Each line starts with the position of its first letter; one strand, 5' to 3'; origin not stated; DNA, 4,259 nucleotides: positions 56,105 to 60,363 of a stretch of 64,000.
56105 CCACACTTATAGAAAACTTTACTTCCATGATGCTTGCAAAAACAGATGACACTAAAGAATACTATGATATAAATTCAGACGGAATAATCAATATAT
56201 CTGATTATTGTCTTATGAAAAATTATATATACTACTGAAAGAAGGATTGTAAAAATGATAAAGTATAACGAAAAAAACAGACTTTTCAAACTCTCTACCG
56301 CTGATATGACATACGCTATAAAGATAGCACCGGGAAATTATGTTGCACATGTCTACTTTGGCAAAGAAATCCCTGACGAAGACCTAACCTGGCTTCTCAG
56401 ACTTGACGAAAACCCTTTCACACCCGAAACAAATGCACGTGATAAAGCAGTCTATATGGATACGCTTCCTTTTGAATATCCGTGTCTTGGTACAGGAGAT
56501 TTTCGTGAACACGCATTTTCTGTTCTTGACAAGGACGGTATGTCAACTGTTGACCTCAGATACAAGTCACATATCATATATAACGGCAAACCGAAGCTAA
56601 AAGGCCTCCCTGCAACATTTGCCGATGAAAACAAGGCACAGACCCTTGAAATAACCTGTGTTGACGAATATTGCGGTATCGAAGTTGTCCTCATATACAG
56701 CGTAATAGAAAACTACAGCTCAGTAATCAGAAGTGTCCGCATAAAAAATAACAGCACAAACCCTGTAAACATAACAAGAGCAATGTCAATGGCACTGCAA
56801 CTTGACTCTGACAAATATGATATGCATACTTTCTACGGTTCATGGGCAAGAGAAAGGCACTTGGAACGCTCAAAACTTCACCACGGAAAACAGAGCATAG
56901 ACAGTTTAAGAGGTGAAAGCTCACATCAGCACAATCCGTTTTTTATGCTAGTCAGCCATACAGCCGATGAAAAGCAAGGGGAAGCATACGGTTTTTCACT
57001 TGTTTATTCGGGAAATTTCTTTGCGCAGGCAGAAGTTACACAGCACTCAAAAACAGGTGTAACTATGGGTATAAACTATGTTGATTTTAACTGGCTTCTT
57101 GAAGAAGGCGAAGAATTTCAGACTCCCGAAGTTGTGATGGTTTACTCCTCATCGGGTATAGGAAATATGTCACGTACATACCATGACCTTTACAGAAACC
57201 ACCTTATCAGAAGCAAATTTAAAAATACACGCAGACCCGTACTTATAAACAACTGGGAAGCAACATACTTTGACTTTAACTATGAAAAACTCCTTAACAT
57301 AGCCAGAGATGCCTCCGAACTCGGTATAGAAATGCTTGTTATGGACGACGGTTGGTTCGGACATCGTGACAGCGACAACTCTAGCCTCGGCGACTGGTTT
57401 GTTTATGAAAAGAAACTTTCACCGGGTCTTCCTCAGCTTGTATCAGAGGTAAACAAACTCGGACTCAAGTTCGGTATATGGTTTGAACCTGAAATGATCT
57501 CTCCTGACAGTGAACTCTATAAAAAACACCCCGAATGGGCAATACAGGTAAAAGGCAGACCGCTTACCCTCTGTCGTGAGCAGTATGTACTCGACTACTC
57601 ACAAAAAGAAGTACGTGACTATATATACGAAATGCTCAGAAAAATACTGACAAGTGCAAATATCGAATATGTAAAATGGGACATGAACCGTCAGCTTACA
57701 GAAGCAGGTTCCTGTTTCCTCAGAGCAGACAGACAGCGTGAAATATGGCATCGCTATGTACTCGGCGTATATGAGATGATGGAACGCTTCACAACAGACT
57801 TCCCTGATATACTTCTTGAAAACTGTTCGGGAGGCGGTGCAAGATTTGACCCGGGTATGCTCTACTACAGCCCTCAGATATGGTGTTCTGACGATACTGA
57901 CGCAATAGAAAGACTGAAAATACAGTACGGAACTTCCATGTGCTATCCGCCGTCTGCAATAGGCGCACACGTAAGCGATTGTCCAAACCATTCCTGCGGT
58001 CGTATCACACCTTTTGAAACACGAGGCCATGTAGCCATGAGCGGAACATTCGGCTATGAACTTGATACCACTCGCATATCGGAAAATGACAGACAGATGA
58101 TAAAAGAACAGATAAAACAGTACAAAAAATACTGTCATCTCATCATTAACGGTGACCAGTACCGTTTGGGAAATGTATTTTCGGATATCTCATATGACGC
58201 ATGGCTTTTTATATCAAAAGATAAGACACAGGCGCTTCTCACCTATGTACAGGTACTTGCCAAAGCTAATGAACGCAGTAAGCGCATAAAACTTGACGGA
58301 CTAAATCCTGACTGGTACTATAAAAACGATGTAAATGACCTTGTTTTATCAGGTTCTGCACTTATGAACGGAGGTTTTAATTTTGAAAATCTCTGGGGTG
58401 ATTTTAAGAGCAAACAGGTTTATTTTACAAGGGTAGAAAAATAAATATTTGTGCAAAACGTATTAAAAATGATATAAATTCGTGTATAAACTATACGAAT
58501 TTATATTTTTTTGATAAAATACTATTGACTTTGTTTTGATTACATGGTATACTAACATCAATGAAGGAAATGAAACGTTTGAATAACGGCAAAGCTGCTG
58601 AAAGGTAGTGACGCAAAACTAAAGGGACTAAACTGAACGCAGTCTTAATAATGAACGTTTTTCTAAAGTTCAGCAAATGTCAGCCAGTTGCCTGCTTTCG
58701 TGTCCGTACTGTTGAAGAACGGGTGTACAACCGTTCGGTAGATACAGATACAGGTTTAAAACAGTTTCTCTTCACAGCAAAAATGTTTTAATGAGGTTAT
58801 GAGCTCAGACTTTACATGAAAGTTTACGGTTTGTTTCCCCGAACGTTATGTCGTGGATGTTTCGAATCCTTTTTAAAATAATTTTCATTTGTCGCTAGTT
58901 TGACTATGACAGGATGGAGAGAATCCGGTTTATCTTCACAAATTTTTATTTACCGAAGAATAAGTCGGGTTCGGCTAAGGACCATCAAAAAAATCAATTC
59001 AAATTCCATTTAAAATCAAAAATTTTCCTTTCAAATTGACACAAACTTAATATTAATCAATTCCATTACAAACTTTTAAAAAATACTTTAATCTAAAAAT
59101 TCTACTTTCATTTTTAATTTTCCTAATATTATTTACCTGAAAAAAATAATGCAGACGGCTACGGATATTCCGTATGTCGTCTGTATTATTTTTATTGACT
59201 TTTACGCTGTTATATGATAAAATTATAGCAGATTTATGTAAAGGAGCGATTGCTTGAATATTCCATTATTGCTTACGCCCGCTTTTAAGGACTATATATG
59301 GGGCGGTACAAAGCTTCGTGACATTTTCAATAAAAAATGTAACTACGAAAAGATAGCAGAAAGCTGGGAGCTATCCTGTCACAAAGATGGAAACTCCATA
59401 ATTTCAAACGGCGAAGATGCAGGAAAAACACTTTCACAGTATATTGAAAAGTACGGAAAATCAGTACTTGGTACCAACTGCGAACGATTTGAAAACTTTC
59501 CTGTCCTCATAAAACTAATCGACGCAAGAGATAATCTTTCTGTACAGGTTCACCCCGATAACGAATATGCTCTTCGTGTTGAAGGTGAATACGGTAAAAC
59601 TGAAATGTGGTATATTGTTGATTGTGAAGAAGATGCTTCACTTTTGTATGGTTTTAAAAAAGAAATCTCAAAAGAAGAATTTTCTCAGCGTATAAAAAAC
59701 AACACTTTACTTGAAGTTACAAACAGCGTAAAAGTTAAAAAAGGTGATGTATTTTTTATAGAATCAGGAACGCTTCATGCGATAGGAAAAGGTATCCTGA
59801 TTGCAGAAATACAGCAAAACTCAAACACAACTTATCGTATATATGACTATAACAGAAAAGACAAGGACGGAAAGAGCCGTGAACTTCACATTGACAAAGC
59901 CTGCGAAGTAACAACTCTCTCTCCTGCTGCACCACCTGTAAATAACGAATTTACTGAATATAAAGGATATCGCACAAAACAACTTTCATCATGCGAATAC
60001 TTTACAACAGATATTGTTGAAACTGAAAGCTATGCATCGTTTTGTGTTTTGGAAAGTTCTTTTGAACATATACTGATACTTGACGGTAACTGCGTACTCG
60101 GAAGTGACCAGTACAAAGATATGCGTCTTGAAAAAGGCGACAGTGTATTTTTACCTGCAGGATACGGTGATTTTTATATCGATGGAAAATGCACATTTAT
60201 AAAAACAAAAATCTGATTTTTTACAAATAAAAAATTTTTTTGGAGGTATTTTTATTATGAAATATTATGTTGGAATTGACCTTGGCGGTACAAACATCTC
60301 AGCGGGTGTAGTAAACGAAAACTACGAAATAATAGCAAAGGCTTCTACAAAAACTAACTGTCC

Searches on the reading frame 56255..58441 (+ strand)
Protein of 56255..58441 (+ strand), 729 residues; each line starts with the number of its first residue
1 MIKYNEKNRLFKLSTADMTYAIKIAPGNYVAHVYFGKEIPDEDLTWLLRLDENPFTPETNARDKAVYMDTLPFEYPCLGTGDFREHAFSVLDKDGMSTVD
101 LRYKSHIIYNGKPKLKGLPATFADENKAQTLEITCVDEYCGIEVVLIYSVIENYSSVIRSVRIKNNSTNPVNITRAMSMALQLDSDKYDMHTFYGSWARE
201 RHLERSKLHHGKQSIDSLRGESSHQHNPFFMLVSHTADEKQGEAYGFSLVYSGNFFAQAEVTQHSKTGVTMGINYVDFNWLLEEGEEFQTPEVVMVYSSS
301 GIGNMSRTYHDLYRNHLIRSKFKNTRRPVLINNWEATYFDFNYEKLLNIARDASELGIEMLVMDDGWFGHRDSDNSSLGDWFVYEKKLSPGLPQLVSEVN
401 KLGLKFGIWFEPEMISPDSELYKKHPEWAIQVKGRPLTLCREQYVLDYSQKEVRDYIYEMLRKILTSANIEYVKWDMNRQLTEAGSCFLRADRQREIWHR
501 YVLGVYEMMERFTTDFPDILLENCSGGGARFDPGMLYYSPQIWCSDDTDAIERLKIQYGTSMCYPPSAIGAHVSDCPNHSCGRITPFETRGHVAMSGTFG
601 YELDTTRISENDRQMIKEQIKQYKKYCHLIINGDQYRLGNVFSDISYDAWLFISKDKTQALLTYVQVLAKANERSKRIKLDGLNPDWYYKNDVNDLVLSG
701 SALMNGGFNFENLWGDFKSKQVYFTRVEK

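Call 6: find_encoding_contigs(protein=window:56255-58441:+, flank=3000, max_places=10)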
Protein window:56255-58441:+ (729 aa): 23 contigs read that carry it; 2 places shown.
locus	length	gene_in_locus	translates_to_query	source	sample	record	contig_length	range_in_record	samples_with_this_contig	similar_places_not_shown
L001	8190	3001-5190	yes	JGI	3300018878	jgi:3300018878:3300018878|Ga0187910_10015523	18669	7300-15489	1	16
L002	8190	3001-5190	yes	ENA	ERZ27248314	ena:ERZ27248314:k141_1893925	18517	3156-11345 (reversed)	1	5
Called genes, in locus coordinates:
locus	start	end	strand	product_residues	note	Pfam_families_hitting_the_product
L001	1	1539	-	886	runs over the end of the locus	-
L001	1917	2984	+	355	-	PF26549:Tricorn_N (faint), PF26550:Tricorn_2nd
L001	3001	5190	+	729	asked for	PF16875:Glyco_hydro_36N, PF02065:Melibiase, PF16874:Glyco_hydro_36C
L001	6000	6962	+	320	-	PF20511:PMI_typeI_cat, PF07883:Cupin_2 (faint), PF05899:Cupin_3 (faint), PF21621:MPI_cupin_dom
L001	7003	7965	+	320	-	PF00370:FGGY_N (weak), PF00480:ROK, PF01869:BcrAD_BadFG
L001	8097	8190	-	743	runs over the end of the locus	-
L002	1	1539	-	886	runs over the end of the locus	-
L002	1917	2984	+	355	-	PF26549:Tricorn_N (faint), PF26550:Tricorn_2nd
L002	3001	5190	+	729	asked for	PF16875:Glyco_hydro_36N, PF02065:Melibiase, PF16874:Glyco_hydro_36C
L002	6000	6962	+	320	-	PF20511:PMI_typeI_cat, PF07883:Cupin_2 (faint), PF05899:Cupin_3 (faint), PF21621:MPI_cupin_dom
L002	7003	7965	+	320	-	PF00370:FGGY_N (weak), PF00480:ROK, PF01869:BcrAD_BadFG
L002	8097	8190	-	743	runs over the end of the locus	-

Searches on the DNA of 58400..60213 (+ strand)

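Call 3: search_rna_families(source=window, start=58400, end=59300, threshold=evalue, max_evalue=10, show_alignments=3)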
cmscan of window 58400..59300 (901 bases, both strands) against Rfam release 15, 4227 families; matches with E-value up to 10: 7.
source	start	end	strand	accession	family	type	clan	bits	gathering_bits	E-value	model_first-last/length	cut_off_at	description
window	58578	58695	+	RF01051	c-di-GMP-I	Cis-reg; riboswitch;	CL00126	56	35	4.3e-10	1-87/87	no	c-di-GMP-I riboswitch aptamer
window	59094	59190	+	RF02845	Ref1C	Gene; sRNA;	-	22.3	90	1.2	1-131/131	no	Enterococcus sRNA 1C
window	58803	58873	-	RF02293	TtnuCD17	Gene; snRNA; snoRNA; CD-box;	-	17.7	75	9.2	1-68/68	no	Tetrahymena snoRNA TtnuCD17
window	59143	59192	+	RF04134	MIR7504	Gene; miRNA;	-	17.6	83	5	1-124/124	no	MIR7504 microRNA precursor family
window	59144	59213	-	RF03152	RAGATH-1-hammerhead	Gene; ribozyme;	-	16.8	56.3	6.7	1-77/77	no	RAGATH-1 hammerhead ribozyme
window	58915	58977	-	RF01910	mir-511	Gene; miRNA;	CL00140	14.6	80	9.5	1-81/81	no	mir-511 microRNA precursor family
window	59142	59300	-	RF04178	BTnc005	Gene; sRNA;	-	11.6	174.8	8.2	66-205/205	5'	Bacteroides sRNA BTnc005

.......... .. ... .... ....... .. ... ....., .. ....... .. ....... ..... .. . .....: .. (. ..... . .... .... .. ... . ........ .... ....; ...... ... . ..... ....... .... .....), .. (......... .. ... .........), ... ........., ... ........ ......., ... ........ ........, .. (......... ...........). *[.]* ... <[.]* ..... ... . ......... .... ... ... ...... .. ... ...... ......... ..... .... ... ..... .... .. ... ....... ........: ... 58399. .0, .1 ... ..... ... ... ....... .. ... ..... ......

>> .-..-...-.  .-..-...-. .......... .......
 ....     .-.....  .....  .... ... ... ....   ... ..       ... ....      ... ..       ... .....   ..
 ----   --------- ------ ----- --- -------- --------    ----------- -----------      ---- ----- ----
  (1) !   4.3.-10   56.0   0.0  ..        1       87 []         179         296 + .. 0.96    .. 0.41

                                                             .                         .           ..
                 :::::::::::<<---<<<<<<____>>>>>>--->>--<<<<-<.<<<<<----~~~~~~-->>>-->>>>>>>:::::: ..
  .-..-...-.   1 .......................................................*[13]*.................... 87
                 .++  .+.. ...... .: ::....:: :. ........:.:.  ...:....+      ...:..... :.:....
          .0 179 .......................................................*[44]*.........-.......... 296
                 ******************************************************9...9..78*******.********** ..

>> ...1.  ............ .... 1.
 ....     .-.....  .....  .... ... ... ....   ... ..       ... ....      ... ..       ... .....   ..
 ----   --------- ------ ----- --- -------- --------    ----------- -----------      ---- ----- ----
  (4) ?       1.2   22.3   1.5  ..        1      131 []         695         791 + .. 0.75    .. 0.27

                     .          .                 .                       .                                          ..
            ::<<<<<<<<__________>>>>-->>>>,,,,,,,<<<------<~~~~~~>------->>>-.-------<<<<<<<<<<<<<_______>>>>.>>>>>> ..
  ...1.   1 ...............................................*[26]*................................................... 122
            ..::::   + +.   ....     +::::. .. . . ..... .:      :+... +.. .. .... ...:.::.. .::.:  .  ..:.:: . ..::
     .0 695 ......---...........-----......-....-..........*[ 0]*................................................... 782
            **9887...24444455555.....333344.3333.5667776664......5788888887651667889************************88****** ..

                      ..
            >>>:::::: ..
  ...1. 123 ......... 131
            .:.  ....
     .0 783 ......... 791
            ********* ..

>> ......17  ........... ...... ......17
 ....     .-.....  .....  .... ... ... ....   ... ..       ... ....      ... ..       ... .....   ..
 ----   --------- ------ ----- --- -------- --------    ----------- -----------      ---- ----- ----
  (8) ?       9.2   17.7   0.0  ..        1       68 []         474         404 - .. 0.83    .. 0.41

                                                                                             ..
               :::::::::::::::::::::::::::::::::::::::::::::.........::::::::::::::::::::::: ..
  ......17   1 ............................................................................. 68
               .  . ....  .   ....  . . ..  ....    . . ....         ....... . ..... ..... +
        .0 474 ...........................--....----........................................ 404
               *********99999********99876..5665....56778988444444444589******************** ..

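Call 43: search_rna_families(sources=[L110, L111, L043, L003, L068, L075, L103], threshold=evalue, max_evalue=1, show_alignments=0)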
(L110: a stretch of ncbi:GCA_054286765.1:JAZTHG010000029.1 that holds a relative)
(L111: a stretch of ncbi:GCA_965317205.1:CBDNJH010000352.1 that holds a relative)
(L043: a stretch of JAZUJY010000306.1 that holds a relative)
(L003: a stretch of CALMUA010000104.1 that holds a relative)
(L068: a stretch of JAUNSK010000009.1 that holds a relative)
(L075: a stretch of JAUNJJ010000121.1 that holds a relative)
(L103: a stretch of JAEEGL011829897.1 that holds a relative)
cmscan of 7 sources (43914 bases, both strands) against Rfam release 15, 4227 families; matches with E-value up to 1: 11.
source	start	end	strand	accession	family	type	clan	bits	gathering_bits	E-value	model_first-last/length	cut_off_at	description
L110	1810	1925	+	RF01051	c-di-GMP-I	Cis-reg; riboswitch;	CL00126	58.5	35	5.1e-09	1-87/87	no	c-di-GMP-I riboswitch aptamer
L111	66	172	+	RF01051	c-di-GMP-I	Cis-reg; riboswitch;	CL00126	58.2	35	6e-09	1-87/87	no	c-di-GMP-I riboswitch aptamer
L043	2346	2461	+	RF01051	c-di-GMP-I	Cis-reg; riboswitch;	CL00126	57.9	35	6.9e-09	1-87/87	no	c-di-GMP-I riboswitch aptamer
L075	2414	2529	+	RF01051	c-di-GMP-I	Cis-reg; riboswitch;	CL00126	56.7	35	1.4e-08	1-87/87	no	c-di-GMP-I riboswitch aptamer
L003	2069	2190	+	RF01051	c-di-GMP-I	Cis-reg; riboswitch;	CL00126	55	35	3.7e-08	1-87/87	no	c-di-GMP-I riboswitch aptamer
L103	619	734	-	RF01051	c-di-GMP-I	Cis-reg; riboswitch;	CL00126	53.7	35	7.3e-08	1-87/87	no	c-di-GMP-I riboswitch aptamer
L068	2174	2287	+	RF01051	c-di-GMP-I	Cis-reg; riboswitch;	CL00126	51.8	35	2.1e-07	1-87/87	no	c-di-GMP-I riboswitch aptamer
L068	4920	4996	+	RF00558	L20_leader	Cis-reg; leader;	-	28.2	58.7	0.14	1-127/127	no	Ribosomal protein L20 leader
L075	4969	5015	+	RF03940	MIR9563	Gene; miRNA;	-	28.1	90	0.25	1-127/127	no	MIR9563 microRNA precursor family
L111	4461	4568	+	RF02593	NsiR8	Gene; sRNA;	-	27.6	61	0.43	1-172/172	no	Nitrogen stress-induced RNA 8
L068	4902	4988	+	RF02552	RcsR1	Gene; sRNA;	-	24.1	60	0.84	1-96/96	no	RcsR1 sRNA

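Call 63: search_rna_families(sources=[L004, L005, L006, L007, L008, L009, L010, L011, L012, L013, L014, L015, L016, L017, L018, L019, L020, L021, L022, L023], threshold=gathering)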
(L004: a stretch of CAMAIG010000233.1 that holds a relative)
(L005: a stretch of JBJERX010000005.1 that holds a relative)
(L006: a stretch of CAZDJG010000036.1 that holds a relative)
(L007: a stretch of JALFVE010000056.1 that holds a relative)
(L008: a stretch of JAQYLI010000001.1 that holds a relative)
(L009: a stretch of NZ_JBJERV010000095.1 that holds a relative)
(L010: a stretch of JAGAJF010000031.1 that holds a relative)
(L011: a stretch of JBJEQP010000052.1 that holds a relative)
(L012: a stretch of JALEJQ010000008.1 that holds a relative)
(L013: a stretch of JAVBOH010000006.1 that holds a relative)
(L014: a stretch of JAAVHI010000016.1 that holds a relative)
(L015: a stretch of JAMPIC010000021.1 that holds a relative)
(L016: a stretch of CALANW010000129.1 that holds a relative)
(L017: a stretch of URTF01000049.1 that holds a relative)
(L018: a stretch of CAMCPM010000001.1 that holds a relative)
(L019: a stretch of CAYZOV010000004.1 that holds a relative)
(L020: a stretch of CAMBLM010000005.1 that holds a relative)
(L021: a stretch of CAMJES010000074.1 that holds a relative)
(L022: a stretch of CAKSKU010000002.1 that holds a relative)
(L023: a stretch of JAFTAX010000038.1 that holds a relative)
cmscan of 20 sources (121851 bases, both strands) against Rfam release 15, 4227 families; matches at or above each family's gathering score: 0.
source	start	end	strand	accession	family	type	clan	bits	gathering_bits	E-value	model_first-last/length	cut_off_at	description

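Call 64: search_rna_families(sources=[L024, L025, L026, L027, L028, L029, L030, L031, L032, L033, L034, L035, L036, L037, L038, L039, L040, L041, L042, L044], threshold=gathering)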
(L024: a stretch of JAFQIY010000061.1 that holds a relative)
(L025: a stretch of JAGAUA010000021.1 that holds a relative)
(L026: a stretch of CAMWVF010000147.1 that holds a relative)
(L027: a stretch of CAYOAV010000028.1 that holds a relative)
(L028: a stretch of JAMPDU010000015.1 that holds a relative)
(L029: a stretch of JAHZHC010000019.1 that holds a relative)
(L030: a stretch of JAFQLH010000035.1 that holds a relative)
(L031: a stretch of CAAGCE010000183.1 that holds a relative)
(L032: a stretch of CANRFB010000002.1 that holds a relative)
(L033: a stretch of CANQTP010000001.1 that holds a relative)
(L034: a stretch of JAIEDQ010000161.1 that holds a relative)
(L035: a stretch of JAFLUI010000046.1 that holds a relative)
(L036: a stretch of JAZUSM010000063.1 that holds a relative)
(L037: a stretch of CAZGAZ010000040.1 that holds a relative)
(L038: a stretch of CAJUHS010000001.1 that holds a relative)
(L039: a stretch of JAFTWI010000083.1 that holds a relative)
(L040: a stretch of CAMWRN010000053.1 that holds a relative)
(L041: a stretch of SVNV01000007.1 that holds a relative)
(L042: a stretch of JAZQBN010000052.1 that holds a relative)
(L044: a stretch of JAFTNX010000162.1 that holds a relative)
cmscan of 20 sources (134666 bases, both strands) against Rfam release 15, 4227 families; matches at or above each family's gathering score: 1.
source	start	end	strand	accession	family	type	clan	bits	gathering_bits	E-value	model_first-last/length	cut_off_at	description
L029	700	1057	-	RF00023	tmRNA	Gene;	CL00001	160.5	47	4e-63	1-374/374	no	transfer-messenger RNA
